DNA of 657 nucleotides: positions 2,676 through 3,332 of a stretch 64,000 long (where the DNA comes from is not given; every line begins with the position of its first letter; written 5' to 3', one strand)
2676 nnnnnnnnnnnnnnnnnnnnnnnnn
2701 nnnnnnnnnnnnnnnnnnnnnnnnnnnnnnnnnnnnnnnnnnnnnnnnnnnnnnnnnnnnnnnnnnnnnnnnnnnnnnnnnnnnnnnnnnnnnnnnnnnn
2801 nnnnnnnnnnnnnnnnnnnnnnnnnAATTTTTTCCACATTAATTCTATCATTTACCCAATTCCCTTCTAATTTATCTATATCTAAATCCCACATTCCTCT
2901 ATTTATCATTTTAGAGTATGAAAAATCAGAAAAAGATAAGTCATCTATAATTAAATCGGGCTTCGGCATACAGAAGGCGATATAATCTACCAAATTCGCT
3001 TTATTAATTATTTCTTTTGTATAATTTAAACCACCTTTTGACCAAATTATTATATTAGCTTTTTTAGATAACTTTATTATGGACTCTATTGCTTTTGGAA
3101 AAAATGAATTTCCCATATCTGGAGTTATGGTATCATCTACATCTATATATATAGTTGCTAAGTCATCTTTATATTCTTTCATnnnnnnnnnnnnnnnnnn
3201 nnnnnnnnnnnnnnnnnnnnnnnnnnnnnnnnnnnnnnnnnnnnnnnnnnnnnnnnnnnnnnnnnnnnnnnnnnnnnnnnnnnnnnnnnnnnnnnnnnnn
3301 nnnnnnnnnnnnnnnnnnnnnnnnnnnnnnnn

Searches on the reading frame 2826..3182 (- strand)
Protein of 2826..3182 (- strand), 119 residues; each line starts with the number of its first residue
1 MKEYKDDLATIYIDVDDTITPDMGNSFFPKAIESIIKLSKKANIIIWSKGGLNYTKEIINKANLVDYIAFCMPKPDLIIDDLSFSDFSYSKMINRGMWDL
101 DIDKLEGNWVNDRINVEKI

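Call 5: search_protein_families(library=pfam, max_evalue=1, proteins=[window:2826-3182:-])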
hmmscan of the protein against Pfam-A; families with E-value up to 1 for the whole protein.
window:2826-3182:- (119 aa): 0 families

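Call 6: search_protein_families(library=phrogs, max_evalue=0.01, proteins=[window:2826-3182:-])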
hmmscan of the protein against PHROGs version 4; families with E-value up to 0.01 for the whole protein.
window:2826-3182:- (119 aa): 1 family
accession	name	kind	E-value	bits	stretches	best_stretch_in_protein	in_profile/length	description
phrog_1238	-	moron, auxiliary metabolic gene and host takeover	0.0051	17.5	1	8-49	22-68/155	phosphoheptose isomerase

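Call 7: search_protein_families(library=ncbifam, max_evalue=0.1, proteins=[window:2826-3182:-])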
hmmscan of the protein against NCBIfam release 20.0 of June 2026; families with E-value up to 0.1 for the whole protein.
window:2826-3182:- (119 aa): 2 families
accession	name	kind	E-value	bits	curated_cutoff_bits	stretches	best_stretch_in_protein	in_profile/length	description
TIGR01484.1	HAD-SF-IIB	subfamily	0.021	14.9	41.8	1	11-111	2-111/221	HAD-IIB family hydrolase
TIGR01668.1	YqeG_hyp_ppase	hypoth_equivalog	0.079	12.5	89.1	1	5-51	22-69/170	YqeG family HAD IIIA-type phosphatase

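Call 15: find_homologous_proteins(query=window:2826-3182:-, max_evalue=0.001)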
Query window:2826-3182:- (119 aa): 2 proteins with E <= 0.001 among 4 candidates.
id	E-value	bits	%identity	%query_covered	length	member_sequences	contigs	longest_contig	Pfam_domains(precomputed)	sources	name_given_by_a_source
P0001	1.6e-71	256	99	100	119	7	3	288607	-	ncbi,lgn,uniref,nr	ncbi:hypothetical protein NBN67_19265 [Clostridioides difficile]|uniref:hypothetical protein n=1 Tax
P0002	5.2e-63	229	87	100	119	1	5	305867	-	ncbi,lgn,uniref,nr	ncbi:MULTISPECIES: hypothetical protein [unclassified Clostridioides]|uniref:hypothetical protein n=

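Call 18: search_solved_structures(query=window:2826-3182:-, max_evalue=10, show_alignments=3)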
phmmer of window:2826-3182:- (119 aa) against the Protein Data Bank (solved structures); distinct sequences matched with E-value up to 10: 4.
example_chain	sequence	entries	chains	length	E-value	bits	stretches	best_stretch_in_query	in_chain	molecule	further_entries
4j30_A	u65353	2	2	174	0.3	14.6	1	61-91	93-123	Putative cytoplasmic protein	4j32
4hff_A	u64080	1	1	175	0.3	14.6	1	61-91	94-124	Putative cytoplasmic protein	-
4jur_A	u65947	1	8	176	0.3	14.6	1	61-91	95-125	Putative cytoplasmic protein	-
6u1s_A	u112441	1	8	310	0.5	13.9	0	25-58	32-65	de novo designed 16-helix transmembrane nanopore, TMHC8_R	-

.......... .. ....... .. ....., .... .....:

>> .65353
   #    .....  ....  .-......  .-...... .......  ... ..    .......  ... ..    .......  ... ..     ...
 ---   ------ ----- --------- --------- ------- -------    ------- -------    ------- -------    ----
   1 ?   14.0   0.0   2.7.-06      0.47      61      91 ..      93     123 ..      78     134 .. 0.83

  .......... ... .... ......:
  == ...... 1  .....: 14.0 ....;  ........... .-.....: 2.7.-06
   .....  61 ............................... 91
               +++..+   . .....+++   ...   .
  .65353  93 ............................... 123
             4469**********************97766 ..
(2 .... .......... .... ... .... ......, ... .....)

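Call 19: search_protein_families(library=padloc, max_evalue=0.1, proteins=[window:2826-3182:-])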
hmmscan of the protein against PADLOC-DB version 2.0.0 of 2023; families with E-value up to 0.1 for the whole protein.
window:2826-3182:- (119 aa): 0 families

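Call 28: predict_structure(protein=window:2826-3182:-)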
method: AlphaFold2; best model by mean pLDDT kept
length: 119 residues; sequences in the alignment: 1
mean_pLDDT: 51.0   pTM: 0.47
mean pLDDT of the five models: 51.0, 43.1, 39.2, 35.3, 31.8
residues with pLDDT >= 90: 0; 70-90: 17; 50-70: 46; < 50: 56
segments of 3 or more residues with pLDDT < 50: 1-6, 21-24, 74-119
pLDDT, mean of each block of 10 residues (from residue 1): 48 59 54 71 65 69 67 43 31 35 35 32
secondary structure, 60 per line:
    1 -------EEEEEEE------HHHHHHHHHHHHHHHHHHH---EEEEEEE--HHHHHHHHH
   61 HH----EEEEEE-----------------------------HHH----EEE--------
elements in order: E8-14 H21-39 E43-49 H52-62 E67-72 E109-111

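Call 29: search_protein_representatives(protein=window:2826-3182:-)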
Query: 119 residues. Proteins with E-value up to 0.001 (for the whole library): 112; up to 1e-10: 7; up to 1e-30: 1. The best 112 are listed.
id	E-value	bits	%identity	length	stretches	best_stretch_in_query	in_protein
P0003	5.7e-35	136.4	54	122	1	1-115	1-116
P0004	2.1e-25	105.5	47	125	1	1-117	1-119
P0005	1.2e-23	99.8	47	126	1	1-113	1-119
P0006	2.5e-23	98.8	46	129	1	1-114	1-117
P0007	1.6e-18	83.3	43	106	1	1-104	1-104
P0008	2.7e-17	79.3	48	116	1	2-94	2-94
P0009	5.7e-17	78.3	50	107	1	6-85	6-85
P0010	8.4e-09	51.9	32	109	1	9-108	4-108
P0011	1.7e-07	47.7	36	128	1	9-91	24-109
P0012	2.7e-07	47.1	39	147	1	9-88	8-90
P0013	2.9e-07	46.9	48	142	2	32-83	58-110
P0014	3.0e-07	46.9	36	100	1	10-100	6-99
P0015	3.1e-07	46.9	37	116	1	11-91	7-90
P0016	3.6e-07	46.7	36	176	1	7-96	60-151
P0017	1.0e-06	45.2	31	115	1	10-109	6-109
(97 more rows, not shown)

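Call 31: search_protein_families(library=pfam, alignment_id=A1, max_evalue=0.01)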
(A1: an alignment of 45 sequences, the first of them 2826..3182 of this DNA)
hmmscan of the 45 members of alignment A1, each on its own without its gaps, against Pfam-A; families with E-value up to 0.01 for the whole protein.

A. member 1, window:2826-3182:- (119 aa): 0 families

B. families by the number of members that match (of 45 scanned): 8 families
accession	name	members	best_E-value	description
PF05152.18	DUF705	22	5.1e-08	Protein of unknown function (DUF705)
PF03031.24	NIF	7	7.5e-06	NLI interacting factor-like phosphatase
PF00702.32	Hydrolase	6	3.1e-06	haloacid dehalogenase-like hydrolase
PF13419.12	HAD_2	5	0.00018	Haloacid dehalogenase-like hydrolase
PF08282.18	Hydrolase_3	5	0.00037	haloacid dehalogenase-like hydrolase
PF13344.12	Hydrolase_6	3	0.0017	Haloacid dehalogenase-like hydrolase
PF12710.13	HAD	1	0.0041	haloacid dehalogenase-like hydrolase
PF09419.16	PGP_phosphatase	1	0.0054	Mitochondrial PGP phosphatase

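Call 32: search_solved_structures(query=A1, max_evalue=1, show_alignments=2)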
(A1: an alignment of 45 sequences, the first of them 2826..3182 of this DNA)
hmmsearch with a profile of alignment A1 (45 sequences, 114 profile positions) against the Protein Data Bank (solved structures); distinct sequences matched with E-value up to 1: 37.
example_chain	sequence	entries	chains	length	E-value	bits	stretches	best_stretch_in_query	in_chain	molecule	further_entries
8i8b_J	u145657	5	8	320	1.5e-08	37.8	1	8-73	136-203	38K | 38K (AC98) protein in P143-LEF5 intergenic region | 38K (AC98)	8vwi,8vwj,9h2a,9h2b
2obb_A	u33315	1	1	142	9.9e-06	28.7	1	6-47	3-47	Hypothetical protein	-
1f5s_A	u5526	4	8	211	0.024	17.8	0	25-70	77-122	PHOSPHOSERINE PHOSPHATASE (PSP) | Phosphoserine Phosphatase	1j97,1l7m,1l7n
3mpo_A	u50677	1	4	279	0.028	17.6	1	7-45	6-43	Predicted hydrolase of the HAD superfamily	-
3shq_A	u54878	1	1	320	0.031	17.5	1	6-64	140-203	UBLCP1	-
2pq0_A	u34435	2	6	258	0.033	17.4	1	6-45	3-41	Hypothetical conserved protein GK1056 | Hypothetical conserved protein, GK1056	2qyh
7myv_A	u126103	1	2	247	0.034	17.3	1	1-72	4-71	Phosphomannomutase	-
2hsz_A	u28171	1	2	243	0.053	16.7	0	25-71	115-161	novel predicted phosphatase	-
4knw_A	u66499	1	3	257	0.076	16.2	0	7-38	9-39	N-acylneuraminate-9-phosphatase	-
2w4m_A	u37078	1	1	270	0.081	16.1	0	7-38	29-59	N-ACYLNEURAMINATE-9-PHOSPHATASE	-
4knv_A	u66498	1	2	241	0.09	16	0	8-38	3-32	N-acylneuraminate-9-phosphatase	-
9iqw_A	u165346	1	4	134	0.12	15.5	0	7-54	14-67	Capsule biosynthesis protein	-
2gfh_A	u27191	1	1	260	0.13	15.4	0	7-38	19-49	haloacid dehalogenase-like hydrolase domain containing 4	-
3r4c_A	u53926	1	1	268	0.17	15.1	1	8-45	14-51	Hydrolase, haloacid dehalogenase-like hydrolase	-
1l8l_A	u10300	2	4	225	0.19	14.9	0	21-64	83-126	L-3-phosphoserine phosphatase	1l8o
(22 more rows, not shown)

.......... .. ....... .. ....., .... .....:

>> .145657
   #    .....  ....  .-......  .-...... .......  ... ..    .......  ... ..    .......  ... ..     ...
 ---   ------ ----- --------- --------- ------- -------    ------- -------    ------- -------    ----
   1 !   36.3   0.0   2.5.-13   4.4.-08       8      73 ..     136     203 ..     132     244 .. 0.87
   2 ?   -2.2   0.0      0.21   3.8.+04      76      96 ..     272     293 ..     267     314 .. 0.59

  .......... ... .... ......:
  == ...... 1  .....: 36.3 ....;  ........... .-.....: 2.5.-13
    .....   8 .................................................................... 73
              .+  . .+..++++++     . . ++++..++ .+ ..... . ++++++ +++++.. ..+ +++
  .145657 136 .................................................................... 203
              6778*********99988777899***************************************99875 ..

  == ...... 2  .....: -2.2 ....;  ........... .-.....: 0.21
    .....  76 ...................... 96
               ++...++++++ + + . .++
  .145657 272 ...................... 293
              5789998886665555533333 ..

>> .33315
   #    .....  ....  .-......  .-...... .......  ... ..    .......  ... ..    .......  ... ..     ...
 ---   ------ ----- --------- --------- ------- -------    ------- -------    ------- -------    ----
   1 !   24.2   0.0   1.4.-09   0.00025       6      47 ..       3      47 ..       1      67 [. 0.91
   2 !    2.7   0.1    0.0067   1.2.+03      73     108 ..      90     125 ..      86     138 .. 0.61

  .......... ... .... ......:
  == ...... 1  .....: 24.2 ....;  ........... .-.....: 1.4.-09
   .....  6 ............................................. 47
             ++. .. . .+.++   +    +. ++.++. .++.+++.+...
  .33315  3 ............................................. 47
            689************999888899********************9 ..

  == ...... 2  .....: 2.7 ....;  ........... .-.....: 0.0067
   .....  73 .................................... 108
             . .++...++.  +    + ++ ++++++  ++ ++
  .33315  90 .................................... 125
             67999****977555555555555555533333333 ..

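Call 37: find_related_loci(query=A2, collection=viral_contigs, flank=6000)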
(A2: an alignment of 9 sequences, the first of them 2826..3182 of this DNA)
Query A2 (119 aa) in viral_contigs; peptide patterns used: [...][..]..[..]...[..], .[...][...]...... (x = any residue, [..] = any of these).
250 stretches matched a pattern; 10 encode a relative of the query (tblastn E <= 1e-3); 10 distinct loci.
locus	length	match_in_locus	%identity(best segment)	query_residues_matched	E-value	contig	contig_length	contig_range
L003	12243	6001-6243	35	6-82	7e-12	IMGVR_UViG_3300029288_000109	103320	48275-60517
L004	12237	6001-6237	32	7-82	3e-10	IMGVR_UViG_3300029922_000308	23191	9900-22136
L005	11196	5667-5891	36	8-81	2e-9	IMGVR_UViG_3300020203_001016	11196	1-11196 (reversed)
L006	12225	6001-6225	36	8-81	2e-9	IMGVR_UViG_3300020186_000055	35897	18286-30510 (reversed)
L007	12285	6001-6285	23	9-81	9e-8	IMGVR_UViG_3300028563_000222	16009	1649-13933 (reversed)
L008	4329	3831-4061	34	7-81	3e-7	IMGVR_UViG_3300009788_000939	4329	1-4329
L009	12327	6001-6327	26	8-113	4e-7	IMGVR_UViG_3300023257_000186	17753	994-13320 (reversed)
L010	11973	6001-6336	27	11-119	1e-6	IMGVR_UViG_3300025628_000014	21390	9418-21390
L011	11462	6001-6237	32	11-81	2e-6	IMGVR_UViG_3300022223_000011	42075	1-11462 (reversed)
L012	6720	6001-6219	25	9-81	8e-5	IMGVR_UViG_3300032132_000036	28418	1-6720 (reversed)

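Call 41: find_encoding_contigs(protein=P0003, flank=6000)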
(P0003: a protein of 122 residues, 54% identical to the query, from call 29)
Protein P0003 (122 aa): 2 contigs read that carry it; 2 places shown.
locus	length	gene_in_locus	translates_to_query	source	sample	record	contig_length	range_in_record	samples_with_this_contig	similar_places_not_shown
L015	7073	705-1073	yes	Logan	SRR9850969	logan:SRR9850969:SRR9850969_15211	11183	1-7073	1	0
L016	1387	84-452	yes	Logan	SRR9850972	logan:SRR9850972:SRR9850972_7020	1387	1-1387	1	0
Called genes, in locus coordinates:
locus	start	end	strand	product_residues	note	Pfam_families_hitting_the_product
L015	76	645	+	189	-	-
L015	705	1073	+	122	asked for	-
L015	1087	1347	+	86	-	-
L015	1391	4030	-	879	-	PF13087:AAA_12 (faint), PF00580:UvrD-helicase, PF13245:AAA_19, PF01443:Viral_helicase1 (faint), PF13361:UvrD_C, PF13538:UvrD_C_2 (weak)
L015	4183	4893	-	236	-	-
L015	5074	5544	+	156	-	-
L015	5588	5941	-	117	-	-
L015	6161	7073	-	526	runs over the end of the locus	-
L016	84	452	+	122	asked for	-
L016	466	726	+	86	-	-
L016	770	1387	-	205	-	?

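Call 42: find_encoding_contigs(protein=P0004, flank=6000)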
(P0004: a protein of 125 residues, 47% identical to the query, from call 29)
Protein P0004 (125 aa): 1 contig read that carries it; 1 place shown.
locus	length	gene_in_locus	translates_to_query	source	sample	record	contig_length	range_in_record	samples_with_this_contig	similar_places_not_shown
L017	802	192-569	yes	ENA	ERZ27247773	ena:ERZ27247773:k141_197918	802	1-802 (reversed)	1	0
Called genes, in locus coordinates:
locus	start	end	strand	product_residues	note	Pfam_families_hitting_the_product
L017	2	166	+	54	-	?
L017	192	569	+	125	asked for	-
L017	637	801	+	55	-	?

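Call 43: find_encoding_contigs(protein=P0005, flank=6000)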
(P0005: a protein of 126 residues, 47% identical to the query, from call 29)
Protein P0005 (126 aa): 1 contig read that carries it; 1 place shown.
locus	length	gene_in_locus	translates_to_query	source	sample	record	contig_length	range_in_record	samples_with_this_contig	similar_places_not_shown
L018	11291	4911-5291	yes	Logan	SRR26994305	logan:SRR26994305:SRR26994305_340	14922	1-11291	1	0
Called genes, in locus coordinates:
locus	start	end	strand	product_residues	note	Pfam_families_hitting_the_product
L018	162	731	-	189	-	-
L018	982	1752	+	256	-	PF03747:ADP_ribosyl_GH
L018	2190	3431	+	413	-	-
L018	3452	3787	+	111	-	-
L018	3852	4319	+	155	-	-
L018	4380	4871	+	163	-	-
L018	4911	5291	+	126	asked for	-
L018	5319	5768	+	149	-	PF07238:PilZ (weak)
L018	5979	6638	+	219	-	PF04012:PspA_IM30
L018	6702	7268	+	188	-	-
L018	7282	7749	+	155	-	-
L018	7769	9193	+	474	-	-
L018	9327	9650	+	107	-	-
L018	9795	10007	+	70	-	-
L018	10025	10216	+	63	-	-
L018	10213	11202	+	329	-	-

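Call 44: find_encoding_contigs(protein=P0006, flank=6000)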
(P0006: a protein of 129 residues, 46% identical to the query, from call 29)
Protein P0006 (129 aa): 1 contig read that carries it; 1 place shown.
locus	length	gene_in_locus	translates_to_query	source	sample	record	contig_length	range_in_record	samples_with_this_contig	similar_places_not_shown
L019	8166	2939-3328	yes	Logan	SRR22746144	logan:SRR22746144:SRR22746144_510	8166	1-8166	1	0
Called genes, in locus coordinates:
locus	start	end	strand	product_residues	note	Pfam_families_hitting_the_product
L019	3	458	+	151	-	?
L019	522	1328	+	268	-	PF01261:AP_endonuc_2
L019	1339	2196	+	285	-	PF00005:ABC_tran, PF13304:AAA_21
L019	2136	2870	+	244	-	PF13346:ABC2_membrane_5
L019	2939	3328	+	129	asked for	-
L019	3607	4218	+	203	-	PF10138:vWA-TerF-like, PF00092:VWA, PF07002:Copine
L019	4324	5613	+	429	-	-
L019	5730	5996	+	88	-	-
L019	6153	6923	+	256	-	-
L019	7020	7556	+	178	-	PF22769:DCD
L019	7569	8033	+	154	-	-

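Call 59: search_protein_families(library=pfam, max_evalue=5, proteins=[L015:76-642:+, L015:1078-1344:+, L018:4380-4868:+, L018:3849-4316:+, L018:5319-5765:+])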
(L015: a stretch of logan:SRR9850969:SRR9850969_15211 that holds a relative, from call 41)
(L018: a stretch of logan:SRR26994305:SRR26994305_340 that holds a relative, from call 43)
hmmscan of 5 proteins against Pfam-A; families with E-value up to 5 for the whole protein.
L015:76-642:+ (189 aa): 4 families
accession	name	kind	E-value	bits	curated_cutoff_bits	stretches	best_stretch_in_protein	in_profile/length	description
PF08531.16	Bac_rhamnosid_N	-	0.0059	16.9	25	1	57-142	29-116/172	Alpha-L-rhamnosidase N-terminal domain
PF03501.21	S10_plectin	-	0.0064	17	26.9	1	134-178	43-87/93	Plectin/S10 domain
PF25325.1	EF-hand_EFHB_C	-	0.06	13.6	27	1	129-150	13-34/75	EFHB C-terminal EF-hand domain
PF08879.15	WRC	-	0.62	10.3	28.6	1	12-28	16-32/43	WRC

L015:1078-1344:+ (89 aa): 0 families

L018:4380-4868:+ (163 aa): 1 family
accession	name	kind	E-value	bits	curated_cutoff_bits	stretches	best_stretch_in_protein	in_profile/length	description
PF23135.2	TRI4_N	-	0.001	19.4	27.8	1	120-147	10-39/61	TRI4 N-terminal domain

L018:3849-4316:+ (156 aa): 0 families

L018:5319-5765:+ (149 aa): 2 families
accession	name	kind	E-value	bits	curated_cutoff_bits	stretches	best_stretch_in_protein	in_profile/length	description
PF07238.19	PilZ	-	2.6e-06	28.2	22.5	1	10-110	1-90/102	PilZ domain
PF22433.2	MtxA_IG-like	-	0.22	11.9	26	1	85-109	43-69/83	Magnetotaxis protein MtxA, Immunoglobulin-like domain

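Call 67: find_encoding_contigs(protein=P0001, flank=4000, max_places=6)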
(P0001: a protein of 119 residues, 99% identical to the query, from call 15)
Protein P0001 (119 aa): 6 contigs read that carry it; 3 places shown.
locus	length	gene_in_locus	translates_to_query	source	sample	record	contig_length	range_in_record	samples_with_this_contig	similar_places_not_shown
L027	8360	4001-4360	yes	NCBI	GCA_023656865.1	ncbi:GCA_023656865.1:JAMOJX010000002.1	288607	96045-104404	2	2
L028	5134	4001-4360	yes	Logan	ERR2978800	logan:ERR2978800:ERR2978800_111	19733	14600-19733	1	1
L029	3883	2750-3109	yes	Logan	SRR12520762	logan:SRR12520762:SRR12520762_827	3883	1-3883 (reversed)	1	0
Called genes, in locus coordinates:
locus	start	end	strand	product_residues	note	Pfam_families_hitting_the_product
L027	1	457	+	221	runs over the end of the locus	-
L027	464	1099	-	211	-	-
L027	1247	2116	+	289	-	-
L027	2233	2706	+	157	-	PF13274:SocA_Panacea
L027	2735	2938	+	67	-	-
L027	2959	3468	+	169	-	PF13274:SocA_Panacea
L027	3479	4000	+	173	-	PF13274:SocA_Panacea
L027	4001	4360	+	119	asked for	-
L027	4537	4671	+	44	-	-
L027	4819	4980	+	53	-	-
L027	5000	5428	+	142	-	-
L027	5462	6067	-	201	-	PF19553:DUF6076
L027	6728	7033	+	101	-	-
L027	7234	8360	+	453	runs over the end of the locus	-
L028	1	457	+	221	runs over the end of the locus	-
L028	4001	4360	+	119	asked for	-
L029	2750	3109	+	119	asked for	-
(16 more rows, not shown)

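Call 78: predict_structure(alignment_id=A1)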
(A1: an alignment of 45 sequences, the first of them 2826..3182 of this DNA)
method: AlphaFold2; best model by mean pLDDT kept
length: 119 residues; sequences in the alignment: 45
mean_pLDDT: 96.0   pTM: 0.88
mean pLDDT of the five models: 96.0, 95.3, 95.2, 95.1, 94.8
residues with pLDDT >= 90: 111; 70-90: 8; 50-70: 0; < 50: 0
segments of 3 or more residues with pLDDT < 50: none
pLDDT, mean of each block of 10 residues (from residue 1): 97 98 98 98 98 99 99 97 93 91 93 90
secondary structure, 60 per line:
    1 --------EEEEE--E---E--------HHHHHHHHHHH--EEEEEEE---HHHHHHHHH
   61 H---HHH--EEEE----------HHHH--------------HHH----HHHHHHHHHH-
elements in order: E9-13 H29-39 E42-48 H52-61 E70-73 H84-87 H109-118

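Call 81: fold_search(model_id=the predicted structure, library=pdb)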
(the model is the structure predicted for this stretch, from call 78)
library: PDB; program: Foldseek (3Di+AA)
matches with E <= 10: 1245; with E <= 0.001: 0
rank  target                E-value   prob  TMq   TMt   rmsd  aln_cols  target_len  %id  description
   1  8i8b_J                2.6e-03  1.00  0.47  0.19   6.1        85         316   16  Outer shell and inner layer structures of Autographa californica multiple nucleopolyhedrovirus (AcMNPV) (released 2023-12-13)
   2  4qqf_B                1.3e-02  0.99  0.47  0.33   4.2        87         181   17  Crystal structure of mitochondrial import inner membrane translocase subunit TIM50 (released 2015-07-01)
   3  4qqf_C                3.3e-02  0.85  0.44  0.30   8.5       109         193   13  Crystal structure of mitochondrial import inner membrane translocase subunit TIM50 (released 2015-07-01)
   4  4qqf_D                3.6e-02  0.96  0.44  0.30   4.8        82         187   17  Crystal structure of mitochondrial import inner membrane translocase subunit TIM50 (released 2015-07-01)
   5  8vwi_P                4.7e-02  0.47  0.42  0.19  13.0       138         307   13  The base complex of the AcMNPV baculovirus nucleocapsid (Class 1, localised reconstruction) (released 2024-11-06)
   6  9hn3_A                5.7e-02  0.97  0.43  0.23   2.8        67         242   19  Mouse phosphomannomutase 2 in apo state from crystals with PEG 3350 (released 2025-12-24)
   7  2hhl_A                6.6e-02  0.96  0.48  0.33   4.4       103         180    9  Crystal structure of the human small CTD phosphatase 3 isoform 1 (released 2006-08-29)
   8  6cft                  6.6e-02  0.96  0.43  0.22   2.6        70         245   16  Structure of Human alpha-Phosphomannomutase 1 containing mutations R180T and R183I (released 2018-05-09)
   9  4ygy_A                6.6e-02  0.80  0.50  0.35  10.0       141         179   12  Crystal Structure of Human Scp1 bound to trans-proline peptidomimetic CTD phospho-Ser5 peptide (released 2015-09-16)
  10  9hpb_D                7.0e-02  0.97  0.43  0.23   2.7        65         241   17  Mouse phosphomannomutase 2 in apo state from crystals with PEG 8000 (released 2025-12-24)
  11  7air_A                7.0e-02  0.54  0.34  0.06   6.5        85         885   12  Structure of Human Potassium Chloride Transporter KCC1 in NaCl (Subclass 2) (released 2021-06-02)
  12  6rmw_G                7.5e-02  0.60  0.31  0.13   5.8        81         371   27  Structure of N-terminal truncated IMP bound Plasmodium falciparum IMP-nucleotidase (released 2020-07-15)
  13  6rmo_O                7.5e-02  0.54  0.32  0.12   5.5        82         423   28  Structure of Plasmodium falciparum IMP-nucleotidase (released 2020-07-15)
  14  3shq                  8.6e-02  0.98  0.50  0.21   3.2        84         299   13  Crystal Structure of UBLCP1 (released 2011-10-12)
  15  2fue                  8.6e-02  0.95  0.42  0.22   2.7        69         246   16  Human alpha-Phosphomannomutase 1 with D-mannose 1-phosphate and Mg2+ cofactor bound (released 2006-03-21)
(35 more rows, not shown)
